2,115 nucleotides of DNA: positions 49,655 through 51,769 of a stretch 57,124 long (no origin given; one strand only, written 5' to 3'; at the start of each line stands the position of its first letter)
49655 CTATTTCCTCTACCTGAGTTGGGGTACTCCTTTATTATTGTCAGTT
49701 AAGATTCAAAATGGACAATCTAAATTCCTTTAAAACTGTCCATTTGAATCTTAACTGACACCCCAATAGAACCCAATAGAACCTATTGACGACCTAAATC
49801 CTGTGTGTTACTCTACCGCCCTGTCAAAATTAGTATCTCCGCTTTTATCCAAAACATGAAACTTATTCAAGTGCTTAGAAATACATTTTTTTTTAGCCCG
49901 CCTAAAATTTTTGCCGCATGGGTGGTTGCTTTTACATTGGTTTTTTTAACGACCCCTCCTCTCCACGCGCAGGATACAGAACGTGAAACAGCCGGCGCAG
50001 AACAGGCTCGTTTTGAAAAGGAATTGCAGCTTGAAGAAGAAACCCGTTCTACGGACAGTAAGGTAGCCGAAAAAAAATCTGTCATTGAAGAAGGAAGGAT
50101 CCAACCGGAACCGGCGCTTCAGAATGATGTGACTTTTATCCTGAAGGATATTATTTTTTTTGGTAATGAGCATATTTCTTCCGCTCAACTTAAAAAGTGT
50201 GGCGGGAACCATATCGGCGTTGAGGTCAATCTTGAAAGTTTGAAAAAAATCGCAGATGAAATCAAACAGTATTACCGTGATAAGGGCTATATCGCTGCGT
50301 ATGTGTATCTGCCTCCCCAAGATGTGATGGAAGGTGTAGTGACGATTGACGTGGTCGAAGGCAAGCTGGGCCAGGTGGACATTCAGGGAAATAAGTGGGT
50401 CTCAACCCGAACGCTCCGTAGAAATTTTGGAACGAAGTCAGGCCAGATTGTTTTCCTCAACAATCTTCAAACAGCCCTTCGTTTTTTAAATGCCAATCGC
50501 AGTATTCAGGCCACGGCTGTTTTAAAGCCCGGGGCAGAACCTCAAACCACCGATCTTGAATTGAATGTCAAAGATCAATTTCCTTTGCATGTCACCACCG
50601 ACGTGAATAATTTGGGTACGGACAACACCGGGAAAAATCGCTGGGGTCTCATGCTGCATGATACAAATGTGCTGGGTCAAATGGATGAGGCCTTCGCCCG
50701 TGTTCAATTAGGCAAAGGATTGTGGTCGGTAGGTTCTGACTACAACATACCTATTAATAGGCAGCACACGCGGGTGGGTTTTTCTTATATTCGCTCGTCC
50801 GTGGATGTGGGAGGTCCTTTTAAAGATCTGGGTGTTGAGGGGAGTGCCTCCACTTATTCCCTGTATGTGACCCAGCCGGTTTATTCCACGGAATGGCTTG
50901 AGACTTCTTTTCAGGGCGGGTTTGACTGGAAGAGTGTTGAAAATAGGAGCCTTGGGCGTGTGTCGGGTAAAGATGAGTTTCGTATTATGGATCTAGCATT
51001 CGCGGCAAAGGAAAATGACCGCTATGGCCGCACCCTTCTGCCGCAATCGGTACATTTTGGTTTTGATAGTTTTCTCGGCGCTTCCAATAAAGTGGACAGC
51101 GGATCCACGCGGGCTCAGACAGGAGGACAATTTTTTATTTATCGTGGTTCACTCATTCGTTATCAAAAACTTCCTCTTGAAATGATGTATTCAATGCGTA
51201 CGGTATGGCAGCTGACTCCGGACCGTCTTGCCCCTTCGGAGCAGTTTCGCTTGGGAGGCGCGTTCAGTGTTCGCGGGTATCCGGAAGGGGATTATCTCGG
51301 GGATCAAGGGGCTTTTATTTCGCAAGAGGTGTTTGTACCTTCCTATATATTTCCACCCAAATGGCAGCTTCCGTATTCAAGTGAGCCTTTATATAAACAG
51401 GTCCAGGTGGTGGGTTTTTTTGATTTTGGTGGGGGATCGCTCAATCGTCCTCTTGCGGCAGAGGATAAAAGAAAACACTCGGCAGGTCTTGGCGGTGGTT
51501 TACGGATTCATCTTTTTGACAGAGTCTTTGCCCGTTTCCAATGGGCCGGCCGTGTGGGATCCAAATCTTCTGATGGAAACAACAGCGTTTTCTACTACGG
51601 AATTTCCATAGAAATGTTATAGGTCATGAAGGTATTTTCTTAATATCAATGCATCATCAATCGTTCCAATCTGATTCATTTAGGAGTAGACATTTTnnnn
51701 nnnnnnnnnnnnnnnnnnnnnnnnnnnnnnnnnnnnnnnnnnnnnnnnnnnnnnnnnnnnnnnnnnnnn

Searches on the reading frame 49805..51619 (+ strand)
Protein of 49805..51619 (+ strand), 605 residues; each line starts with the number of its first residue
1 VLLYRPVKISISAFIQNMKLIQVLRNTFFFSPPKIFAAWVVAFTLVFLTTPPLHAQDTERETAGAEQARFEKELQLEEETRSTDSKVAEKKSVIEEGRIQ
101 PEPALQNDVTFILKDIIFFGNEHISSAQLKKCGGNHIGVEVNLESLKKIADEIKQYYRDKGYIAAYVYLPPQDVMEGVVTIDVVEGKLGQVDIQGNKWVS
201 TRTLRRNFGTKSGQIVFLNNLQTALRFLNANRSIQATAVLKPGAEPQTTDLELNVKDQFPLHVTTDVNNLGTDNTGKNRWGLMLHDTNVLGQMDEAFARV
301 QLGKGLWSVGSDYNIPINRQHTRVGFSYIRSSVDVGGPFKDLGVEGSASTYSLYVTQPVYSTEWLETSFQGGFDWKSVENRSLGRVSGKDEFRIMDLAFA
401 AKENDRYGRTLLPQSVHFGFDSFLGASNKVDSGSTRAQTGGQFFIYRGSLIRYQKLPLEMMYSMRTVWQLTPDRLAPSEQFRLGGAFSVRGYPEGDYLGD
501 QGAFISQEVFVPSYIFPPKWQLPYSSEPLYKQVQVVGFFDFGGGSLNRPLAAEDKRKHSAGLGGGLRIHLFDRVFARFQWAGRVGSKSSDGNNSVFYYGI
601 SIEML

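Call 4: search_protein_families(library=pfam, proteins=[window:49805-51619:+], max_evalue=1)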
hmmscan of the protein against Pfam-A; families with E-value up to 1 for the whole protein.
window:49805-51619:+ (605 aa): 7 families
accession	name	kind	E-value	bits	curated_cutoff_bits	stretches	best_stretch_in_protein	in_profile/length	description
PF03865.19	ShlB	-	1.3e-21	77.8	22.7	1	248-567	2-310/311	Haemolysin secretion/activation protein ShlB/FhaC/HecB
PF08479.16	POTRA_2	-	5.7e-18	65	24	1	111-186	1-76/76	POTRA domain, ShlB-type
PF07244.20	POTRA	-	5e-11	43.6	21.3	2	113-186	3-79/79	Surface antigen variable number repeat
PF01103.29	Omp85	-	0.0011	19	24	1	460-603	174-324/325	Omp85 superfamily domain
PF08478.15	POTRA_1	-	0.0025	18.5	23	1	187-232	2-47/69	POTRA domain, FtsQ-type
PF25280.1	POTRA2_Toc75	-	0.013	16.1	27.5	1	141-186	67-111/112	Toc75-like, second POTRA domain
PF16634.10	APC_u13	-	0.39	11.1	26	1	56-94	9-47/54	Unstructured region on APC between APC_crr and SAMP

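Call 5: search_protein_families(library=ncbifam, proteins=[window:49805-51619:+], max_evalue=1)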
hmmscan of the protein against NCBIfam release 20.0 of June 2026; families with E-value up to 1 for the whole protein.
window:49805-51619:+ (605 aa): 3 families
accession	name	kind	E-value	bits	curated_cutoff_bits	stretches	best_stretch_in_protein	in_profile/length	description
TIGR03303.1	OM_YaeT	equivalog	3.5e-09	35.6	297.15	1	111-494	241-629/741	outer membrane protein assembly factor BamA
TIGR00992.1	3a0901s03IAP75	subfamily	1.6e-07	30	1163.25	2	140-194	219-272/718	IAP75 family chloroplast envelope protein translocase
NF058613.1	OMPAssmBamADein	equivalog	1.2e-06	26.8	1050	1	149-231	223-300/857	outer membrane protein assembly factor BamA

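Call 24: search_solved_structures(query=window:49805-51619:+, max_evalue=0.01, show_alignments=1)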
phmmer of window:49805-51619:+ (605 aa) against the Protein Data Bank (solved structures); distinct sequences matched with E-value up to 0.01: 6.
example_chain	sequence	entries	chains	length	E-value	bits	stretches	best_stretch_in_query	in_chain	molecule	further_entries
6wim_A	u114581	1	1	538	2.4e-18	69.3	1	100-510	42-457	Outer membrane transporter CdiB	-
6wil_A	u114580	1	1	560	9.6e-11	44.2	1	129-276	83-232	Hemolysin activator protein CdiB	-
2x8x_X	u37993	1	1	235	8.8e-10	41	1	112-258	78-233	TLR1789 PROTEIN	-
9hjm_A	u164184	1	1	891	4e-08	35.6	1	107-253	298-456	Putative outer membrane protein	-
2mhj_A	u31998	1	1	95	2.1e-07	33.2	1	110-186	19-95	TpsB4 protein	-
3mc8_A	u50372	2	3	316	0.0018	20.2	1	138-194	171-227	Alr2269 protein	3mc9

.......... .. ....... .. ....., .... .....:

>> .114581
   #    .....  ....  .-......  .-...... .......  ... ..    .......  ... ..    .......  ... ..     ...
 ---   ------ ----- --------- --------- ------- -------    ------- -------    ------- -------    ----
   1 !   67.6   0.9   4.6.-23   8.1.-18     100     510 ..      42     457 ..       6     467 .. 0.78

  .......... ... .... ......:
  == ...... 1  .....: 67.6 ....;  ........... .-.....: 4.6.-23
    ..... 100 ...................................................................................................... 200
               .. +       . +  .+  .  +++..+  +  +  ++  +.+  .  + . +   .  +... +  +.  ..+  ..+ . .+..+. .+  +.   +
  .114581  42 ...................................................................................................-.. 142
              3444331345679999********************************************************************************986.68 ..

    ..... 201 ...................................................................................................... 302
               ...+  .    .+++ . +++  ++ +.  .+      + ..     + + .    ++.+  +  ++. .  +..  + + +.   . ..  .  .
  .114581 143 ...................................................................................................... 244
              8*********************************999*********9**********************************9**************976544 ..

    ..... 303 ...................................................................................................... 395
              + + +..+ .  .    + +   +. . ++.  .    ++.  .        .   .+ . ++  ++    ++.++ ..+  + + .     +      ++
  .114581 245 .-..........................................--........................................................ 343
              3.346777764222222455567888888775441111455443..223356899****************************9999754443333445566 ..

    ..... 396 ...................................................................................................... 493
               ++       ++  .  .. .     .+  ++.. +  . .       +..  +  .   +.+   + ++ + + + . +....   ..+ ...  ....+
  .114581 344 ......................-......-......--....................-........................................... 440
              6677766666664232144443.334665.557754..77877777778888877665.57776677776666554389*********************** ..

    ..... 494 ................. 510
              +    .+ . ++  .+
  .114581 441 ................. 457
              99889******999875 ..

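Call 57: search_protein_families(library=pfam, max_evalue=0.1, proteins=[window:49856-51619:+])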
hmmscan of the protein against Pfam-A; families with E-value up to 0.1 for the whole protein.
window:49856-51619:+ (588 aa): 6 families
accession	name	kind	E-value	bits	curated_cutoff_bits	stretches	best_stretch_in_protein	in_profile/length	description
PF03865.19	ShlB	-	1.2e-21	77.9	22.7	1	231-550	2-310/311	Haemolysin secretion/activation protein ShlB/FhaC/HecB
PF08479.16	POTRA_2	-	5.3e-18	65.1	24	1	94-169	1-76/76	POTRA domain, ShlB-type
PF07244.20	POTRA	-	4.6e-11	43.7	21.3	2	96-169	3-79/79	Surface antigen variable number repeat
PF01103.29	Omp85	-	0.0011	19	24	1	443-586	174-324/325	Omp85 superfamily domain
PF08478.15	POTRA_1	-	0.0025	18.5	23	0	170-215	2-47/69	POTRA domain, FtsQ-type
PF25280.1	POTRA2_Toc75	-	0.013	16.1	27.5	1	124-169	67-111/112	Toc75-like, second POTRA domain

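Call 59: find_homologous_proteins(query=window:49856-51619:+, max_evalue=1e-10)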
Query window:49856-51619:+ (588 aa): 685 proteins with E <= 1e-10 among 8000 candidates; the best 120 are listed.
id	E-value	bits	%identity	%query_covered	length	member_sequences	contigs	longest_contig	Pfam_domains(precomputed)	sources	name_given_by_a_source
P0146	0.0e+0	1347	100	100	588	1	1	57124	PF08479.17,PF07244.21,PF03865.20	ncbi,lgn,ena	-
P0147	1.9e-216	738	58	94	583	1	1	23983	PF08479.17,PF07244.21,PF03865.20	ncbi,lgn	-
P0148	2.1e-211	722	55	97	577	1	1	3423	PF08479.17,PF07244.21,PF03865.20,PF01103.30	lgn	-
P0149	3.0e-202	691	54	99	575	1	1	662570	PF08479.17,PF07244.21,PF03865.20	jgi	-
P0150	2.5e-200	685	53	98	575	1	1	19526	PF08479.17,PF07244.21,PF03865.20,PF01103.30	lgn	-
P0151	2.5e-199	682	54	96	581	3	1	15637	PF08479.17,PF07244.21,PF03865.20,PF01103.30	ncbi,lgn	-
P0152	9.7e-199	680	54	94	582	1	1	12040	PF08479.17,PF07244.21,PF03865.20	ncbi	-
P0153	1.1e-194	667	53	97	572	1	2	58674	PF08479.17,PF07244.21,PF03865.20,PF01103.30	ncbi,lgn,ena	-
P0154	3.1e-193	662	53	96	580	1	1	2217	PF08479.17,PF07244.21,PF03865.20,PF01103.30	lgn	-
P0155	3.9e-191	655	52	95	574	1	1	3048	PF08479.17,PF07244.21,PF03865.20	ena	-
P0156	4.9e-191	654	51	97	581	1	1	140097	PF08479.17,PF07244.21,PF03865.20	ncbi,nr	ncbi:MAG: ShlB/FhaC/HecB family hemolysin secretion/activation protein [Candidatus Omnitrophica bact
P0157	3.6e-190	652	53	93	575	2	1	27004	PF08479.17,PF07244.21,PF03865.20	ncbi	ncbi:MAG: ShlB/FhaC/HecB family hemolysin secretion/activation protein [Candidatus Omnitrophota bact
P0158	4.0e-190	651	51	96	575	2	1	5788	PF08479.17,PF07244.21,PF03865.20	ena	-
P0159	2.4e-188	646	52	96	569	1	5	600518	PF08479.17,PF08478.16,PF07244.21,PF03865.20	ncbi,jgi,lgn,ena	-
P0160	2.2e-187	642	52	96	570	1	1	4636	PF08479.17,PF07244.21,PF03865.20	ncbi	-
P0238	8.7e-152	525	43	100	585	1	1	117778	PF08479.17,PF07244.21,PF03865.20,PF01103.30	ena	-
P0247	2.3e-132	461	40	96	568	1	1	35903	PF08479.17,PF07244.21,PF03865.20,PF01103.30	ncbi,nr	ncbi:MAG TPA: ShlB/FhaC/HecB family hemolysin secretion/activation protein [Candidatus Eisenbacteria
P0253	9.1e-102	360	35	96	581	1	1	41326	PF08479.17,PF03865.20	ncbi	-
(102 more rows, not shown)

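Call 60: find_encoding_contigs(protein=P0147, flank=9000, max_places=1)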
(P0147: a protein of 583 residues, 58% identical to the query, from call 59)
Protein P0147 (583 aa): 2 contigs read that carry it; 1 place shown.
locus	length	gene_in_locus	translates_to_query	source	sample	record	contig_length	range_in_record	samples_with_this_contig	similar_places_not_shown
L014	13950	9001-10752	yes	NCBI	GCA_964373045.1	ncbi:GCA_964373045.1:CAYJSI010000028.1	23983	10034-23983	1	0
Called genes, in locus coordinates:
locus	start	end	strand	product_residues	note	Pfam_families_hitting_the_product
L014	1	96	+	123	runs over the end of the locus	PF00072:Response_reg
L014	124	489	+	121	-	PF00072:Response_reg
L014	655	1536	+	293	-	PF00989:PAS, PF13188:PAS_8 (weak), PF08448:PAS_4 (weak), PF13426:PAS_9, PF08447:PAS_3, PF00990:GGDEF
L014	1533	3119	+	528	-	-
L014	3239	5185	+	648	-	PF02602:HEM4, PF01208:URO-D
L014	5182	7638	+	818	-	PF01266:DAO (faint), PF01593:Amino_oxidase, PF07992:Pyr_redox_2 (faint), PF13450:NAD_binding_8, PF13454:NAD_binding_9 (faint), PF00762:Ferrochelatase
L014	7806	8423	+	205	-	PF08207:EFP_N, PF01132:EFP, PF09285:Elong-fact-P_C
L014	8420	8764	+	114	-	PF01329:Pterin_4a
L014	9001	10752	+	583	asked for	PF07244:POTRA, PF08479:POTRA_2, PF03865:ShlB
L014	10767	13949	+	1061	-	?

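Call 61: find_encoding_contigs(protein=P0238, flank=6000, max_places=1)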
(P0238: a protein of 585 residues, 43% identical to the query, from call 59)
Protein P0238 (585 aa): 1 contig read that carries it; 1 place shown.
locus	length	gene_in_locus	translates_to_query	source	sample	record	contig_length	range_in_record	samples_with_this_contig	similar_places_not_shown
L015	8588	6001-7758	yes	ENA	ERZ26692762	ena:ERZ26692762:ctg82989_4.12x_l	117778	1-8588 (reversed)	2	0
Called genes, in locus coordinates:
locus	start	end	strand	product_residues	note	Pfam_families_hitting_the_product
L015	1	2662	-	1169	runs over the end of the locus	PF26300:PEPCK_PPi_lobe_2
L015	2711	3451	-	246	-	-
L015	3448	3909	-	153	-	PF00254:FKBP_C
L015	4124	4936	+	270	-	PF13489:Methyltransf_23, PF13847:Methyltransf_31, PF08241:Methyltransf_11, PF08242:Methyltransf_12, PF13649:Methyltransf_25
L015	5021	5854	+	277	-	PF00196:GerE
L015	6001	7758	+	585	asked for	PF07244:POTRA (faint), PF08479:POTRA_2, PF03865:ShlB, PF01103:Omp85 (weak)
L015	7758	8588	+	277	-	?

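Call 62: find_encoding_contigs(protein=P0247, flank=6000, max_places=1)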
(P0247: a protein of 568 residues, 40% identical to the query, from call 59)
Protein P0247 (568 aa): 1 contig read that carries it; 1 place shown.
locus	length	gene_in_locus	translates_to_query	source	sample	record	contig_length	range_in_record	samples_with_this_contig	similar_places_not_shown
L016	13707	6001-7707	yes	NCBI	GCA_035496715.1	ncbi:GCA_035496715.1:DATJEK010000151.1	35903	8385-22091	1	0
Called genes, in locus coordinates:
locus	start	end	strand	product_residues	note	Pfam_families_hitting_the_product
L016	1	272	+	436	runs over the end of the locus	PF00749:tRNA-synt_1c, PF19269:Anticodon_2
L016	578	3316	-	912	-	PF06165:GH94_b-supersand, PF17167:Glyco_hydro_94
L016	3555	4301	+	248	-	PF05050:Methyltransf_21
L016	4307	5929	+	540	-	PF02366:PMT, PF13231:PMT_2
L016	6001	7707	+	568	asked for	PF07244:POTRA (faint), PF08479:POTRA_2, PF03865:ShlB, PF01103:Omp85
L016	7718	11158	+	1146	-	PF05860:TPS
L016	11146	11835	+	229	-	PF04773:FecR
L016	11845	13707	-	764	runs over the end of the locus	-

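Call 63: find_encoding_contigs(protein=P0253, flank=6000, max_places=1)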
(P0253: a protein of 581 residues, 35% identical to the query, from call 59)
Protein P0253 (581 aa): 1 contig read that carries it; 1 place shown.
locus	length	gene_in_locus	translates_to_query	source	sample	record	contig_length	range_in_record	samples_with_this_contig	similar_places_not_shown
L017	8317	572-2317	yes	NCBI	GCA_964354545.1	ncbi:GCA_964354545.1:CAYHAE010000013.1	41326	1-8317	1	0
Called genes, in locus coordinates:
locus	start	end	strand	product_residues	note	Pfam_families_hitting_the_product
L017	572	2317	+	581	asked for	PF08479:POTRA_2, PF03865:ShlB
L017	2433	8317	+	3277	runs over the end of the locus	PF05860:TPS, PF17164:DUF5122 (faint)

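Call 80: predict_structure(alignment_id=A5)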
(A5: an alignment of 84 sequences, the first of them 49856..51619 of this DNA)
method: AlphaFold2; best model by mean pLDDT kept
length: 588 residues; sequences in the alignment: 84
mean_pLDDT: 90.6   pTM: 0.83
mean pLDDT of the five models: 90.6, 89.6, 89.0, 88.2, 87.8
residues with pLDDT >= 90: 469; 70-90: 70; 50-70: 34; < 50: 15
segments of 3 or more residues with pLDDT < 50: 1-3, 5-14
pLDDT, mean of each block of 10 residues (from residue 1): 42 54 80 54 80 90 73 62 67 92 95 94 94 94 90 86 92 95 96 90 91 93 90 95 96 89 97 96 96 97 95 96 94 98 94 98 96 98 96 97 97 95 97 97 97 98 95 95 98 97 94 97 98 94 98 93 96 94 94
secondary structure, 60 per line:
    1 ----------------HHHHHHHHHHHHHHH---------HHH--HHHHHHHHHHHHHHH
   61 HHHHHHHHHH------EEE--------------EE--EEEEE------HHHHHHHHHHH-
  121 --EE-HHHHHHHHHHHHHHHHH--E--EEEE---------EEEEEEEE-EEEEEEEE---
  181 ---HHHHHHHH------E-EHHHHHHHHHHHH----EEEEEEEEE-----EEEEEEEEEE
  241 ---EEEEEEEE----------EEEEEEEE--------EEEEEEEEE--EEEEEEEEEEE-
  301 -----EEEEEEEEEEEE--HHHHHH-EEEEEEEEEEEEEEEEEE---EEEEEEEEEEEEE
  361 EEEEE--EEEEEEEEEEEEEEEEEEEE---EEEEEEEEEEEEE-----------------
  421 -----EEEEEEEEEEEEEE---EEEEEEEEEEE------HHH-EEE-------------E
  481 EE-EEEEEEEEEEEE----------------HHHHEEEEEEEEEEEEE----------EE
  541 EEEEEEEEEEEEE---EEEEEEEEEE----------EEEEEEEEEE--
elements in order: H17-31 H46-70 E77-79 E98-102 H109-119 H126-142 E148-151 E161-168 E170-177 H184-191 H201-212 E217-225 E231-240 E244-251 E262-269 E278-286 E289-299 E306-317 H320-325 E327-344 E348-365 E368-387 E391-403 E426-439 E443-453 E464-466 E480-482 E484-495 H512-515 E516-528 E539-553 E557-566 E577-586

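Call 82: fold_search(model_id=the predicted structure, library=pdb)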
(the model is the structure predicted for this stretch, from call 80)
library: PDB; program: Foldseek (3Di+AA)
matches with E <= 10: 846; with E <= 0.001: 269
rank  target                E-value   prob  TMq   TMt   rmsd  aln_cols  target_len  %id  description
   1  6wim                  4.5e-32  1.00  0.73  0.79   5.4       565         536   19  CdiB from Escherichia coli (released 2020-11-04)
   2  4ql0                  1.3e-27  1.00  0.58  0.65  22.7       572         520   15  Crystal Structure Analysis of the Membrane Transporter FhaC (double mutant V169T, I176N) (released 2015-06-17)
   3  6wil                  5.3e-27  1.00  0.63  0.68   7.1       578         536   17  CdiB from Acinetobacter baumannii (released 2020-11-04)
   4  4qky                  2.0e-26  1.00  0.56  0.68  23.3       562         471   16  Crystal Structure Analysis of the Membrane Transporter FhaC (released 2014-10-22)
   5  4k3c                  5.7e-22  1.00  0.52  0.56   8.1       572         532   14  The crystal structure of BamA from Haemophilus ducreyi lacking POTRA domains 1-3 (released 2013-09-04)
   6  5d0o_A                4.2e-21  1.00  0.51  0.40  10.2       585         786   14  BamABCDE complex, outer membrane beta barrel assembly machinery entire complex (released 2016-03-09)
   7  6t1w_A                4.2e-21  1.00  0.47  0.38   9.3       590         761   14  Structure of E. coli BamA in complex with lipoprotein RcsF (released 2020-05-13)
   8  8pzv_A                1.3e-20  1.00  0.52  0.40  10.0       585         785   15  Wait Complex: BAM bound Darobactin-B and Extended SurA (released 2024-09-25)
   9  8pzu_A                1.6e-20  1.00  0.51  0.40  10.0       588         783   14  Wait Complex: BAM bound Darobactin-B and Compact SurA (released 2024-09-25)
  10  7nri_A                4.3e-20  1.00  0.52  0.40  10.0       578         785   14  Structure of the darobactin-bound E. coli BAM complex (BamABCDE) (released 2021-04-21)
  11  6lyq_A                1.3e-19  1.00  0.50  0.39  10.2       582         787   14  Structure of the BAM complex (released 2021-01-06)
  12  8pz1_A                1.3e-19  1.00  0.49  0.39   9.0       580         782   15  Wait Complex: Lateral open BAM bound Compact SurA (released 2024-09-25)
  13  8bo2_A                1.4e-19  1.00  0.51  0.40   9.1       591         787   15  BAM-EspP complex structure with BamA-S425C/EspP-S1299C mutations in nanodisc (released 2023-04-26)
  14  9ccg_D                1.5e-19  1.00  0.54  0.49   7.2       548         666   15  Fusobacterium nucleatum BamA-Fab 9 complex (released 2025-09-17)
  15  9ccg_A                1.5e-19  1.00  0.54  0.49   7.2       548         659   15  Fusobacterium nucleatum BamA-Fab 9 complex (released 2025-09-17)
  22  3njt                  4.1e-19  1.00  0.56  0.71   5.5       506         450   14  Crystal structure of the R450A mutant of the membrane protein FhaC (released 2010-11-03)
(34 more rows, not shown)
